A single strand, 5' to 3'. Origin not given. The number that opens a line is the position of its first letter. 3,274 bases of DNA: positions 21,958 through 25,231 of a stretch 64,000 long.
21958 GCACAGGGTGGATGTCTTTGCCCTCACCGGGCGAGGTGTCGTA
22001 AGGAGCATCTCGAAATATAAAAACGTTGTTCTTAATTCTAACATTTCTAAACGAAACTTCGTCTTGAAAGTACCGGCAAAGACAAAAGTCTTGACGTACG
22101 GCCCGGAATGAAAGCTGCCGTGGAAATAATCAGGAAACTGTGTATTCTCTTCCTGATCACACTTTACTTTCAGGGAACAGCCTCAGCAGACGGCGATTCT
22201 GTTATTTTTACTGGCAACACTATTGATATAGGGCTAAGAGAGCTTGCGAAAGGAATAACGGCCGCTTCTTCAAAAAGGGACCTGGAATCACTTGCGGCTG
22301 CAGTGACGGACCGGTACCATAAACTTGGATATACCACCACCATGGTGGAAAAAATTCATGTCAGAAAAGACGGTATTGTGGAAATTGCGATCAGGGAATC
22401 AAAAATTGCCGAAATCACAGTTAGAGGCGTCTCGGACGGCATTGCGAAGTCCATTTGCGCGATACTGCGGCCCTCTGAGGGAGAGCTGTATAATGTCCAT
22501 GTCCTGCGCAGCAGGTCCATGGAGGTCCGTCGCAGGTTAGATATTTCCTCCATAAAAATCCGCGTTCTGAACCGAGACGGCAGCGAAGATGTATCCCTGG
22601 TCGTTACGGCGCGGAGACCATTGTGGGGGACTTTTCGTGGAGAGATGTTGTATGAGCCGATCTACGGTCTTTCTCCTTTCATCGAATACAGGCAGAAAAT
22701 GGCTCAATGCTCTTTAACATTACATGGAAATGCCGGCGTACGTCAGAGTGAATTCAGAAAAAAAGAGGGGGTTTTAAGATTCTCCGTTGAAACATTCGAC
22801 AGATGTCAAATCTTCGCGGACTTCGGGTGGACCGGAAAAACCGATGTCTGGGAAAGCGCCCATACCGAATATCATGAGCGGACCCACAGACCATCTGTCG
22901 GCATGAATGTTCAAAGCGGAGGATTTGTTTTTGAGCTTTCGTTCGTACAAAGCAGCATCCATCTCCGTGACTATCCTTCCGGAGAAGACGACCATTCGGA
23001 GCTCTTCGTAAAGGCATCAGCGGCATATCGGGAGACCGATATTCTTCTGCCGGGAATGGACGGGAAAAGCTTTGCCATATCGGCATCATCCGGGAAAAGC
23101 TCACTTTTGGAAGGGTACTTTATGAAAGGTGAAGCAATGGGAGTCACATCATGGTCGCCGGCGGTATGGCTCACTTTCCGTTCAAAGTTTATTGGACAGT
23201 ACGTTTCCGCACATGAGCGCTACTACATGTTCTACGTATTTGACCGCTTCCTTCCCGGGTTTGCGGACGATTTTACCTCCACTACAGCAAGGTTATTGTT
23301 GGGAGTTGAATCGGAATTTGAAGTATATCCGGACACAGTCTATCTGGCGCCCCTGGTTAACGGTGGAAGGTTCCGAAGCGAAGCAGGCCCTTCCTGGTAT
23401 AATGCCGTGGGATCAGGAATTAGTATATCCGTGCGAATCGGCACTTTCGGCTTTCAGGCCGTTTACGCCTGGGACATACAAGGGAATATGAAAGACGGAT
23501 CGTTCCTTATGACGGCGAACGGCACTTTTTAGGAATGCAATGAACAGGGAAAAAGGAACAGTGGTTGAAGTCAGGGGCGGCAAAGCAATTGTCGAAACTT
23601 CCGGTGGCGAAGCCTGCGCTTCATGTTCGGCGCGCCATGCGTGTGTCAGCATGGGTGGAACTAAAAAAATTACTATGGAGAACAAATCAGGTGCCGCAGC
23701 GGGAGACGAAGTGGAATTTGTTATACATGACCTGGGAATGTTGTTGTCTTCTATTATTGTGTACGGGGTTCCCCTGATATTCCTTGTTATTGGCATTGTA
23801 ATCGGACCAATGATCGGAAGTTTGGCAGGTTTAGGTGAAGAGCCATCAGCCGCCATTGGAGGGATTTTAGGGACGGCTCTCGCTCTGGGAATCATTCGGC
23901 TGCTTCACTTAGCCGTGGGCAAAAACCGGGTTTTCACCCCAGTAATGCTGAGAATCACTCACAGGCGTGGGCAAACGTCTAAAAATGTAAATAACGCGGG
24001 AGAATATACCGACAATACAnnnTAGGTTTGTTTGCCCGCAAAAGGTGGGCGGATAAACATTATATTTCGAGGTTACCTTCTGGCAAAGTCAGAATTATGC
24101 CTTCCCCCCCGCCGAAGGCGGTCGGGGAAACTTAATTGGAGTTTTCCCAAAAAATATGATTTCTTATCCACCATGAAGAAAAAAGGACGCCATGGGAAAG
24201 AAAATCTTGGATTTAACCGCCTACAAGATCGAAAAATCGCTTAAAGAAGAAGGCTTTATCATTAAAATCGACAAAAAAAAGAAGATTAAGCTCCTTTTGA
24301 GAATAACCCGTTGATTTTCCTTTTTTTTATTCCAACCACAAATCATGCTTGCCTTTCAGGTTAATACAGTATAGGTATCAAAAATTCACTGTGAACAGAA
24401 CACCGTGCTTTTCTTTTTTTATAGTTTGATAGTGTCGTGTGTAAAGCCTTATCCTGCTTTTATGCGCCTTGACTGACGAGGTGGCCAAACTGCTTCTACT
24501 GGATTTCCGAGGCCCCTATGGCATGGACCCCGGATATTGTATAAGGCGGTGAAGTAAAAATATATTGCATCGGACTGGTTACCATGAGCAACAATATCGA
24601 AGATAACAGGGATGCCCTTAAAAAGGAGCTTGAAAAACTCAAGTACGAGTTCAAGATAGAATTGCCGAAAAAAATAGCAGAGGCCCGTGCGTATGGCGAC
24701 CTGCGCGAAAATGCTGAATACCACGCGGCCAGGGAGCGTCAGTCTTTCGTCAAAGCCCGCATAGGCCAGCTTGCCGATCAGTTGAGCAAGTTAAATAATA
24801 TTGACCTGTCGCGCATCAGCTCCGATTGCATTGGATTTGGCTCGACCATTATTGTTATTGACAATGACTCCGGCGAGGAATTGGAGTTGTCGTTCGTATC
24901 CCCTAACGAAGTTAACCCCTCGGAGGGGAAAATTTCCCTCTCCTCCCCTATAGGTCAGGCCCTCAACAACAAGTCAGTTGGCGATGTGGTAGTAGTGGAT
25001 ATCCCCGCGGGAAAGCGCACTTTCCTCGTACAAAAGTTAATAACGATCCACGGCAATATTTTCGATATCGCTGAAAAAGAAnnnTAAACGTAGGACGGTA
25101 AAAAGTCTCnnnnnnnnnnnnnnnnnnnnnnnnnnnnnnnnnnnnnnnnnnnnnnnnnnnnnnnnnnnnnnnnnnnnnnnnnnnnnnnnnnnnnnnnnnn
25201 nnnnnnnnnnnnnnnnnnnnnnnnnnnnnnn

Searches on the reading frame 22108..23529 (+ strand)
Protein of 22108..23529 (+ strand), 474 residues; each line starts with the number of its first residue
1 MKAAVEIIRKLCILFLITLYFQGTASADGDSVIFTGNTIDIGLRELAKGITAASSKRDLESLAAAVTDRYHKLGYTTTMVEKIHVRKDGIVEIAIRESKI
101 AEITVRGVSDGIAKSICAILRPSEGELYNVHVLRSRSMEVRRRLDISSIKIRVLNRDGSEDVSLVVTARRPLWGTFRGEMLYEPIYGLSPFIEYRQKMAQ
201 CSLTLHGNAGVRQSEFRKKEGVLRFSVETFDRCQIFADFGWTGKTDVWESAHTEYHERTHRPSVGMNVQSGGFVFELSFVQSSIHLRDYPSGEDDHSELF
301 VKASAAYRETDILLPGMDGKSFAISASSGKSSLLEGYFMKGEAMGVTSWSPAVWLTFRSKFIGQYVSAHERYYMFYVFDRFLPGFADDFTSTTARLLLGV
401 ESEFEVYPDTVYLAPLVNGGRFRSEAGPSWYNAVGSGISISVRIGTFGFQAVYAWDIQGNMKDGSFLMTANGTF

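Call 10: search_protein_families(library=pfam, proteins=[window:22108-23529:+], max_evalue=0.01)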
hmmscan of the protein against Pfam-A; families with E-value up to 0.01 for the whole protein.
window:22108-23529:+ (474 aa): 1 family
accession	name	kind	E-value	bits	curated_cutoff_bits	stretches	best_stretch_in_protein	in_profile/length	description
PF08479.16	POTRA_2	-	0.0073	16.6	24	0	55-81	32-58/76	POTRA domain, ShlB-type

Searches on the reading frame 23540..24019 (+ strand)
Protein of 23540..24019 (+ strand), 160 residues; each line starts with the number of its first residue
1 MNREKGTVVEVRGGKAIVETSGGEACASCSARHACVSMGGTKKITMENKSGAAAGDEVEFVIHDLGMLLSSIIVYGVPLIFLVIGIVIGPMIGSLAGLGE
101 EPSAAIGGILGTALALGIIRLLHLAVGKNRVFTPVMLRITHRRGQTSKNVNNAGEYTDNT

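Call 10: search_protein_families(library=pfam, proteins=[window:23540-24019:+], max_evalue=0.01)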
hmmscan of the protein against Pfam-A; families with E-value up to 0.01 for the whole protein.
window:23540-24019:+ (160 aa): 3 families
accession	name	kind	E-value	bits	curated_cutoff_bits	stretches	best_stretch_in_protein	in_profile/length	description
PF04246.17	RseC_MucC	-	7.5e-28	97.5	24.4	1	8-138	1-130/130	Positive regulator of sigma(E), RseC/MucC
PF21724.2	DUF6861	-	7.2e-05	22.8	28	1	54-126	21-92/194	Family of unknown function (DUF6861)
PF12791.13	RsgI_N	-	0.0064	16.8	25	0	5-24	3-22/40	Anti-sigma factor N-terminus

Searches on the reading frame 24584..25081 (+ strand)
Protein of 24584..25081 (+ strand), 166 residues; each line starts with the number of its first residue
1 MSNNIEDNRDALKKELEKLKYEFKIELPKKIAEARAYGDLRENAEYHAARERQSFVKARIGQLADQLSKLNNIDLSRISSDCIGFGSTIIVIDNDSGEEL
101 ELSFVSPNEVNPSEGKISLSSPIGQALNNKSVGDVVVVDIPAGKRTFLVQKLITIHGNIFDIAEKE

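Call 10: search_protein_families(library=pfam, proteins=[window:24584-25081:+], max_evalue=0.01)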
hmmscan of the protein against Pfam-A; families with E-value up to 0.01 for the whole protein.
window:24584-25081:+ (166 aa): 2 families
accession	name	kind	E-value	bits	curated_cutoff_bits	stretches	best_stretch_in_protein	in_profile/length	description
PF01272.25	GreA_GreB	-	1.7e-20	73.2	26.9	1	80-151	3-74/77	Transcription elongation factor, GreA/GreB, C-term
PF03449.20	GreA_GreB_N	-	1.9e-18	66.8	24.5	1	9-69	8-68/71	Transcription elongation factor, N-terminal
